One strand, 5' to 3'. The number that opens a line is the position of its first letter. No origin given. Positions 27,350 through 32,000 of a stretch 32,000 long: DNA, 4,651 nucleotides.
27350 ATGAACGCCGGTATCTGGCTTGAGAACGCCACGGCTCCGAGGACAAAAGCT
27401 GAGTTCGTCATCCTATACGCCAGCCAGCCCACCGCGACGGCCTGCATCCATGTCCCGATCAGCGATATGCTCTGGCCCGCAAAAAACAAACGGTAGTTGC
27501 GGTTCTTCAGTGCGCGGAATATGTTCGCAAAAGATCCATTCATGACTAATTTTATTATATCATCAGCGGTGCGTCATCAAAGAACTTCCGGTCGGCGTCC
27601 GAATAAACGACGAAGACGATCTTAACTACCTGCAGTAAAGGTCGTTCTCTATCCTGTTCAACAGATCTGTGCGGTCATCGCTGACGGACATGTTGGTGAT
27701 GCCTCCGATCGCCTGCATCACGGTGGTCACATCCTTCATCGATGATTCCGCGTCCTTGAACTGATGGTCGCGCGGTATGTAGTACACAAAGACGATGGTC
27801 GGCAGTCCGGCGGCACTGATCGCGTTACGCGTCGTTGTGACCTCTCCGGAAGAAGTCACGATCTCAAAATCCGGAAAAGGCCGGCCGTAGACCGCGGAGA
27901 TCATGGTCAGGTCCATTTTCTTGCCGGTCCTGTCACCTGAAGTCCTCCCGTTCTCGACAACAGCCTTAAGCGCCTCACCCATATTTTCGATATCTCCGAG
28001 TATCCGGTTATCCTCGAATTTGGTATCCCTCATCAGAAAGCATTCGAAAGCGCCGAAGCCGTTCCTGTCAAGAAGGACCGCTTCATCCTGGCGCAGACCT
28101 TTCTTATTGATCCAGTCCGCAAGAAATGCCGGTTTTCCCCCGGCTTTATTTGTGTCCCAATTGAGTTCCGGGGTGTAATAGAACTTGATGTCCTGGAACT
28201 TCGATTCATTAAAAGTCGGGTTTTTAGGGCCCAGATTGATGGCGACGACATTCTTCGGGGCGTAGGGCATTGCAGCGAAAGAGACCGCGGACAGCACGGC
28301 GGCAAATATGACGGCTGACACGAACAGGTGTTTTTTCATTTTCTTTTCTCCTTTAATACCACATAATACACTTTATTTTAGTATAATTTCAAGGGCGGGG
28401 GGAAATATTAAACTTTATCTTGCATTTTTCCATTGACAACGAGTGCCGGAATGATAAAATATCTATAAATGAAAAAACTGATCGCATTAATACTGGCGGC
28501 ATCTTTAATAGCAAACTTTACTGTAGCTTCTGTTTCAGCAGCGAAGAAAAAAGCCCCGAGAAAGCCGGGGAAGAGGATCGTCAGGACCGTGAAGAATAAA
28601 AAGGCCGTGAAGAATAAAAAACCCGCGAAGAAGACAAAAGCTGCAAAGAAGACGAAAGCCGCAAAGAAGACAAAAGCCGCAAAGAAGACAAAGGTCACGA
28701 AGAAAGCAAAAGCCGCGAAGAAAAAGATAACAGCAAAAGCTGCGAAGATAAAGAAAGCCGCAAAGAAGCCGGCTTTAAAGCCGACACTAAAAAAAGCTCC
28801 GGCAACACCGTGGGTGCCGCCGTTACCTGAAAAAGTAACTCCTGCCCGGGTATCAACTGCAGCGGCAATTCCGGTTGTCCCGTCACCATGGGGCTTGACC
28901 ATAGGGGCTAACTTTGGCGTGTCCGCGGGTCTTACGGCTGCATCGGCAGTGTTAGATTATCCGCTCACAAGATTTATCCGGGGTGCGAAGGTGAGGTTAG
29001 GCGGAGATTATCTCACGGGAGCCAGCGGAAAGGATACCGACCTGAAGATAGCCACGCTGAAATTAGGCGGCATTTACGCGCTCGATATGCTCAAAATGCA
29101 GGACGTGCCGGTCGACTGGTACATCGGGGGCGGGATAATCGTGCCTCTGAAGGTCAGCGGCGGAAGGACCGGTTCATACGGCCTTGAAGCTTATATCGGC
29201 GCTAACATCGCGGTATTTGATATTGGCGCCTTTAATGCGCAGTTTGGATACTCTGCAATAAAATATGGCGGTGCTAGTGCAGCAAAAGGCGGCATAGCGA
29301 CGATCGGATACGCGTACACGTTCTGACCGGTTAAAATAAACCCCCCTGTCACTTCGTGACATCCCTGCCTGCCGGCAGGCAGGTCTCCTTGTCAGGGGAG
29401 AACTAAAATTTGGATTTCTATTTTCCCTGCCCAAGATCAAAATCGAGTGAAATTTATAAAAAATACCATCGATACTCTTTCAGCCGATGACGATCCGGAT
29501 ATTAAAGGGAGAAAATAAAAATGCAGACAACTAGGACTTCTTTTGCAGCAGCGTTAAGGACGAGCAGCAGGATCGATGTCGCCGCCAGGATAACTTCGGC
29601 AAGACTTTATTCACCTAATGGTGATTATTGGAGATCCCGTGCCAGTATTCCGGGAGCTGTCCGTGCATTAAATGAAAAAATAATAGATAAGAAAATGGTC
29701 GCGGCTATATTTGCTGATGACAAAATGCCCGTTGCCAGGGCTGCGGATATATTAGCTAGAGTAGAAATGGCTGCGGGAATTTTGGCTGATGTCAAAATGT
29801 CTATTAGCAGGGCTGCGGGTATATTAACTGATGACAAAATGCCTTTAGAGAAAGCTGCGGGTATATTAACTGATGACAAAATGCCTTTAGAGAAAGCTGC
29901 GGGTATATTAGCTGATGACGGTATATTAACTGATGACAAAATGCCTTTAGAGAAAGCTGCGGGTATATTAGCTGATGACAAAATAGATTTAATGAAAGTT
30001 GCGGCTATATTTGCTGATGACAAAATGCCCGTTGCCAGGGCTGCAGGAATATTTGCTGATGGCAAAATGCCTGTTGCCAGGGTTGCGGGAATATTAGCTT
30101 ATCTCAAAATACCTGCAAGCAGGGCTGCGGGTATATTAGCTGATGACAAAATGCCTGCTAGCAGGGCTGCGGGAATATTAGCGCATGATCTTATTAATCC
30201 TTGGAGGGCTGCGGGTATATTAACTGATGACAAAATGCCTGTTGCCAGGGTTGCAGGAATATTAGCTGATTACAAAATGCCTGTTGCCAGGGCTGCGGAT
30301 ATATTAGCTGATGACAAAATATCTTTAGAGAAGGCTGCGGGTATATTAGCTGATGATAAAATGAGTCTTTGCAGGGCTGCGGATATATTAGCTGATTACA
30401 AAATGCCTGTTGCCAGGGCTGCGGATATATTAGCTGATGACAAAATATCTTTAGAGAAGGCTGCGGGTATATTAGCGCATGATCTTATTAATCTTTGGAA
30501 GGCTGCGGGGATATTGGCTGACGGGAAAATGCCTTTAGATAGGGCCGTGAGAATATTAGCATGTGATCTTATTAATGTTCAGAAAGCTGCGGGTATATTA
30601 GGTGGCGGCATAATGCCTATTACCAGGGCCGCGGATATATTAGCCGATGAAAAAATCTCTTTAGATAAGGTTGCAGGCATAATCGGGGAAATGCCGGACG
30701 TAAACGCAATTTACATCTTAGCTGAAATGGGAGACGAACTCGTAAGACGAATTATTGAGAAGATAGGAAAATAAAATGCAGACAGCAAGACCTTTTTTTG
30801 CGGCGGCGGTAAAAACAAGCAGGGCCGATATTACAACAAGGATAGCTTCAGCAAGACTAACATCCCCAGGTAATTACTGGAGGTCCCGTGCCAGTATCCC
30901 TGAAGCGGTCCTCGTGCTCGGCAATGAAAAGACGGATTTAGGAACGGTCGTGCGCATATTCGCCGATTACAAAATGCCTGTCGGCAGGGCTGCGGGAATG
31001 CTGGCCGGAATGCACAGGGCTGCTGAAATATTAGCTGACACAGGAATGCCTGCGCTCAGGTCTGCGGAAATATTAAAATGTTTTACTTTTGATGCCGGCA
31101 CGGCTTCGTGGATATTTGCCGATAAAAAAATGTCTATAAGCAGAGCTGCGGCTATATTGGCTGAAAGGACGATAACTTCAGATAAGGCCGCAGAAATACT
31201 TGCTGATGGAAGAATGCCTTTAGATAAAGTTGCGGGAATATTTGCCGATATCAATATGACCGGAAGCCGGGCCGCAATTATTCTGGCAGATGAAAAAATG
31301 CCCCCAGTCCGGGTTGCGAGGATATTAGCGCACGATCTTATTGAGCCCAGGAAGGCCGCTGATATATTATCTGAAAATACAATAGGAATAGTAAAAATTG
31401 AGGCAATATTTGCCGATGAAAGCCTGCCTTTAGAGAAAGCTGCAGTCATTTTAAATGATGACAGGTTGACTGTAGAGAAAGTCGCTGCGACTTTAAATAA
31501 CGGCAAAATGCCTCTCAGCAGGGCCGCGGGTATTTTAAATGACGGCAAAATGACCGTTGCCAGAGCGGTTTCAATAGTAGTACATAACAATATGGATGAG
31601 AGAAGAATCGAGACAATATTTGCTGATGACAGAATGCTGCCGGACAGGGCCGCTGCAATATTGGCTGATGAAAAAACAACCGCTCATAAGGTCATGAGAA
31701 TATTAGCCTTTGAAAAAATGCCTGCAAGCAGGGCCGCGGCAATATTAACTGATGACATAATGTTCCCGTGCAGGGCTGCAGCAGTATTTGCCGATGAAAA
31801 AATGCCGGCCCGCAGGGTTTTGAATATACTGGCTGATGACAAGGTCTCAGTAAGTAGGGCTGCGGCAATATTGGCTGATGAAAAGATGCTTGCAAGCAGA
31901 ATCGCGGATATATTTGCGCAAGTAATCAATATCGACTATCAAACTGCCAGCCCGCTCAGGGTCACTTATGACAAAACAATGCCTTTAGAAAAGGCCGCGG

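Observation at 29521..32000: Two adjacent paralogs made of a 14-residue tandem repeat (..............) that I cannot assign to a known repeat family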

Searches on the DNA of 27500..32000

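Call 97: search_rna_families(source=window, start=27500, end=32000, threshold=evalue, max_evalue=0.1)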
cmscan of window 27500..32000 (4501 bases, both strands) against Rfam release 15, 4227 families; matches with E-value up to 0.1: 0.
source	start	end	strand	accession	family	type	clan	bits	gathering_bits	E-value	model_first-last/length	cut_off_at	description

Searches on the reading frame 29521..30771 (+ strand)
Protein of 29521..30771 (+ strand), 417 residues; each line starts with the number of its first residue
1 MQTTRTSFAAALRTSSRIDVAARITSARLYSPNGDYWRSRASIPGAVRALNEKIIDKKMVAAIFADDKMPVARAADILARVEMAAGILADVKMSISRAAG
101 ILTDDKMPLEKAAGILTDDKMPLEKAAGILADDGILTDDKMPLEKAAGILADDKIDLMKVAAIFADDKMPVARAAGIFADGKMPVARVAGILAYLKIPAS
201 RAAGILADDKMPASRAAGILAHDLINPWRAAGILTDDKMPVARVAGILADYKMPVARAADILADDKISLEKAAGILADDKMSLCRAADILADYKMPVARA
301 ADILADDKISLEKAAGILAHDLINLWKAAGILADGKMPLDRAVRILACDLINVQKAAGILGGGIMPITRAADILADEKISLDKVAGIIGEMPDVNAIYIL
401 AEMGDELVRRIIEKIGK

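Call 9: search_protein_families(library=pfam, proteins=[window:29521-30771:+], max_evalue=10)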
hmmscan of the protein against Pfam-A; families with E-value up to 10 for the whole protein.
window:29521-30771:+ (417 aa): 3 families
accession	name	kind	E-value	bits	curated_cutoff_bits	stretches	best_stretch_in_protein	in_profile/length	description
PF03475.19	YiiM_3-alpha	-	0.11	12.8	22.7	0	295-318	1-24/44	YiiM-like, 3-alpha helix domain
PF03448.22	MgtE_N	-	0.27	12.2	25.9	1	377-414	47-84/102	MgtE intracellular N domain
PF22746.1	SHOCT-like_DUF2089-C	-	4.1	7.6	27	0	262-273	10-21/32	SHOCT-like domain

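Call 10: search_protein_families(library=ncbifam, proteins=[window:29521-30771:+], max_evalue=10)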
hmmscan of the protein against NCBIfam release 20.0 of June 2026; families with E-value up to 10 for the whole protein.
window:29521-30771:+ (417 aa): 1 family
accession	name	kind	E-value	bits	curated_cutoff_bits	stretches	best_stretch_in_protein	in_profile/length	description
NF011883.0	PRK15356.1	equivalog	3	8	138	0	303-346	28-70/80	type III secretion system protein SsaH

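Call 11: search_solved_structures(query=window:29521-30771:+, max_evalue=10, show_alignments=2)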
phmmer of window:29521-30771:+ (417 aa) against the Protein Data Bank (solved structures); distinct sequences matched with E-value up to 10: 0.

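Call 12: find_homologous_proteins(query=window:29521-30771:+, max_evalue=0.001)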
Query window:29521-30771:+: 8000 candidates shared short words with the query, none scored E <= 0.001.

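Call 15: find_encoding_contigs(protein=window:29521-30771:+, flank=10000, max_places=6)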
Protein window:29521-30771:+ (417 aa): no gene with exactly this product is on record in the collection.

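Call 26: find_related_loci(query=A1, collection=genome_contigs, flank=10000)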
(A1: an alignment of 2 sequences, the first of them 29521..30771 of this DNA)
Query A1 (417 aa) in genome_contigs; peptide patterns used: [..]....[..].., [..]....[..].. (x = any residue, [..] = any of these).
124 stretches matched a pattern, but none encodes a relative of the query by tblastn (E <= 1e-3).

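Call 27: find_related_loci(query=A1, collection=metagenome_contigs, flank=10000)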
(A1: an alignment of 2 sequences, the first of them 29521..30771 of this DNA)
Query A1 (417 aa) in metagenome_contigs; peptide patterns used: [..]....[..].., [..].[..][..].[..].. (x = any residue, [..] = any of these).
266 stretches matched a pattern, but none encodes a relative of the query by tblastn (E <= 1e-3).

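Call 28: find_related_loci(query=A1, collection=viral_contigs, flank=10000)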
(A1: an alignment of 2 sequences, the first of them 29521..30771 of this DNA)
Query A1 (417 aa) in viral_contigs; peptide patterns used: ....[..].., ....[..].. (x = any residue, [..] = any of these).
25 stretches matched a pattern, but none encodes a relative of the query by tblastn (E <= 1e-3).

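Call 34: predict_structure(alignment_id=A1)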
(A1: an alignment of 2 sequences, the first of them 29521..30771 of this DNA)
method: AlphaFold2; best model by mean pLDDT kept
length: 417 residues; sequences in the alignment: 2
mean_pLDDT: 81.0   pTM: 0.73
mean pLDDT of the five models: 81.0, 80.2, 79.6, 79.1, 43.8
residues with pLDDT >= 90: 199; 70-90: 138; 50-70: 39; < 50: 41
segments of 3 or more residues with pLDDT < 50: 1-41
pLDDT, mean of each block of 10 residues (from residue 1): 33 38 36 38 57 62 70 79 82 81 81 79 73 57 72 77 78 87 90 88 94 96 94 94 96 96 95 96 96 96 96 96 93 93 94 92 86 93 92 87 88 79
secondary structure, 60 per line:
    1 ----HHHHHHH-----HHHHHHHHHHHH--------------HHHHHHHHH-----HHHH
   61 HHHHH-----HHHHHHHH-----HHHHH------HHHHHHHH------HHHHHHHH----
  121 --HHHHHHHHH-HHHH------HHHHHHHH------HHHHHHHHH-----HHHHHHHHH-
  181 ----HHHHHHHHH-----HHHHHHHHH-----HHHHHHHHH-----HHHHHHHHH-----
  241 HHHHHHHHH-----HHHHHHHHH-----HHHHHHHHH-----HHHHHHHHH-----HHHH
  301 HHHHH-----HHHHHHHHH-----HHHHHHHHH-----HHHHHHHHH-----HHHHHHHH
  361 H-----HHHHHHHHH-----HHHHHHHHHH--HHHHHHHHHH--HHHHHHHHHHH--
elements in order: H5-11 H17-28 H43-51 H57-65 H71-78 H84-88 H95-102 H109-116 H123-131 H133-136 H143-150 H157-165 H171-179 H185-193 H199-207 H213-221 H227-235 H241-249 H255-263 H269-277 H283-291 H297-305 H311-319 H325-333 H339-347 H353-361 H367-375 H381-390 H393-402 H405-415

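Call 37: fold_search(model_id=the predicted structure, library=pdb)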
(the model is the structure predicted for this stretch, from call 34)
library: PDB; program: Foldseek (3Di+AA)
matches with E <= 10: 777; with E <= 0.001: 5
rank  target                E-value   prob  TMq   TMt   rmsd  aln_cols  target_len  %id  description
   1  4c0p_D                1.1e-04  1.00  0.22  0.14  18.1       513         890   12  Unliganded Transportin 3 (released 2014-01-22)
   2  4rv1_F                4.2e-04  0.99  0.23  0.23  16.5       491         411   14  Crystal Structure of Engineered Protein. Northeast Structural Genomics Consortium (NESG) Target OR497. (released 2014-12-10)
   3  4rv1_D                4.4e-04  0.96  0.18  0.18  17.3       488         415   14  Crystal Structure of Engineered Protein. Northeast Structural Genomics Consortium (NESG) Target OR497. (released 2014-12-10)
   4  4c0p_A                4.6e-04  1.00  0.25  0.15  17.1       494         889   12  Unliganded Transportin 3 (released 2014-01-22)
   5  8fn4_4                8.2e-04  0.92  0.18  0.12  19.8       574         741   13  Cryo-EM structure of RNase-treated RESC-A in trypanosomal RNA editing (released 2023-07-19)
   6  4c0o_A                1.6e-03  0.97  0.23  0.14  20.6       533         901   12  Transportin 3 in complex with phosphorylated ASF/SF2 (released 2014-01-22)
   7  2yns_A                1.7e-03  0.99  0.27  0.26  15.0       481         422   12  rImp_alpha_B54NLS (released 2013-01-09)
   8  8fni_9                2.8e-03  0.89  0.20  0.12  20.8       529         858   13  Cryo-EM structure of RNase-treated RESC-B in trypanosomal RNA editing (released 2023-07-19)
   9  4c0o_B                3.1e-03  0.84  0.19  0.12  17.9       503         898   14  Transportin 3 in complex with phosphorylated ASF/SF2 (released 2014-01-22)
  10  4b18_A                4.8e-03  0.90  0.22  0.21  15.5       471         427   13  The crystal structure of human Importin alpha 5 with TERT NLS peptide (released 2013-09-04)
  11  3tj3_A                5.5e-03  0.87  0.21  0.21  16.2       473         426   12  Structure of importin a5 bound to the N-terminus of Nup50 (released 2011-11-30)
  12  4b8j                  6.0e-03  0.94  0.26  0.25  17.0       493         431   13  rImp_alpha1a (released 2013-01-09)
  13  4c0q_A                6.9e-03  0.75  0.19  0.12  17.1       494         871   13  Transportin 3 in complex with Ran(Q69L)GTP (released 2014-01-22)
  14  8cmk_B                7.5e-03  0.91  0.24  0.14  17.4       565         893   12  Transportin-3 TNPO3 in complex with RSY region of CIRBP (released 2024-03-06)
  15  2jdq_A                7.5e-03  0.87  0.23  0.23  15.2       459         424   12  C-terminal domain of influenza A virus polymerase PB2 subunit in complex with human importin alpha5 (released 2007-02-27)
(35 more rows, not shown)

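Call 61: fold_search(model_id=the predicted structure, library=viral)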
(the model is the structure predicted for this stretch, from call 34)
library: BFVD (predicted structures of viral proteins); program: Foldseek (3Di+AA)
matches with E <= 10: 589; with E <= 0.001: 1
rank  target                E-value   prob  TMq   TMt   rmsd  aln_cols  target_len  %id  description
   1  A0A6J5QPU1            7.6e-04  0.95  0.17  0.13  15.7       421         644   10  Uncharacterized protein [uncultured Caudovirales phage]
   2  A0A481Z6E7            1.2e-03  0.63  0.14  0.11  22.4       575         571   12  Ankyrin repeat protein [Pithovirus LCPAC202]
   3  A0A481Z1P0            2.7e-03  0.97  0.24  0.22  16.7       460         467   12  F-box domain and ankyrin repeat protein [Pithovirus LCPAC001]
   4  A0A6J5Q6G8            3.1e-03  0.80  0.15  0.09  16.0       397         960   10  TerB_like domain containing protein [uncultured Caudovirales phage]
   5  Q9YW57                4.1e-03  0.92  0.21  0.20  16.8       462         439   10  Uncharacterized protein [Melanoplus sanguinipes entomopoxvirus]
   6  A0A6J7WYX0            4.6e-03  0.66  0.16  0.14  26.1       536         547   12  Leucine rich repeat variant [uncultured Caudovirales phage]
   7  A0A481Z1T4            6.6e-03  0.80  0.21  0.16  23.2       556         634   12  F-box domain and ankyrin repeat protein [Pithovirus LCPAC001]
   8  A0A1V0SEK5            6.9e-03  0.93  0.27  0.22  15.8       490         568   12  Uncharacterized protein [Hokovirus HKV1]
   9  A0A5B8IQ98            9.4e-03  0.75  0.21  0.10  19.1       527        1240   11  Uncharacterized protein [Mimiviridae sp. ChoanoV1]
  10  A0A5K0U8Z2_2          9.8e-03  0.84  0.22  0.13  15.9       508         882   11  Uncharacterized protein [Yasminevirus sp. GU-2018]
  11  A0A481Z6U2            1.0e-02  0.95  0.27  0.23  16.7       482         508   13  Importin beta binding domain protein [Pithovirus LCPAC302]
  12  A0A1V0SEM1            1.1e-02  0.69  0.18  0.14  20.4       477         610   11  RING finger domain protein [Hokovirus HKV1]
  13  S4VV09                1.3e-02  0.41  0.16  0.15  18.9       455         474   14  Ankyrin repeat domain containing protein [Pandoravirus salinus]
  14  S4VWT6                1.3e-02  0.82  0.23  0.16  17.1       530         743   12  Ankyrin repeat domain containing protein [Pandoravirus salinus]
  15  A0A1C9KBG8            1.4e-02  0.72  0.20  0.15  18.9       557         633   10  Ankyrin/host range [Skunkpox virus]
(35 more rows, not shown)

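Call 86: search_protein_families(library=phrogs, proteins=[window:29521-30771:+], max_evalue=0.01)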
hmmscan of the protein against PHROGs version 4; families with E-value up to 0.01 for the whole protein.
window:29521-30771:+ (417 aa): 4 families
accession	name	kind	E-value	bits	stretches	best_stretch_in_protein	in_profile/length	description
phrog_21191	-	unknown function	1.1e-06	29.7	0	86-108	34-56/71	-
phrog_25538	-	unknown function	0.00024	21.7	0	157-219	182-244/293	-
phrog_15378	-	unknown function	0.0007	20.3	0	87-123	106-142/174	-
phrog_21832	-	unknown function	0.00094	20.2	0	277-311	44-78/110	-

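Call 87: search_protein_families(library=padloc, proteins=[window:29521-30771:+], max_evalue=0.01)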
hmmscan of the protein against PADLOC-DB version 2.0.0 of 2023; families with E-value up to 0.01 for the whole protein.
window:29521-30771:+ (417 aa): 0 families

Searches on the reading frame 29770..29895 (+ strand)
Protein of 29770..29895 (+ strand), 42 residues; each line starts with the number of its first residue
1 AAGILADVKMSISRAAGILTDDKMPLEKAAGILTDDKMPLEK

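Call 42: search_solved_structures(query=A2, max_evalue=10, show_alignments=4)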
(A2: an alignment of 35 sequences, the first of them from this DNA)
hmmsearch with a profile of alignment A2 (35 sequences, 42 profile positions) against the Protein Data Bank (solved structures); distinct sequences matched with E-value up to 10: 0.

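Call 54: find_homologous_proteins(query=A2, max_evalue=0.00001)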
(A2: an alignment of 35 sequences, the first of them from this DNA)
Query A2 (35 sequences): 1626 candidates shared short words with the query, none scored E <= 0.00001.
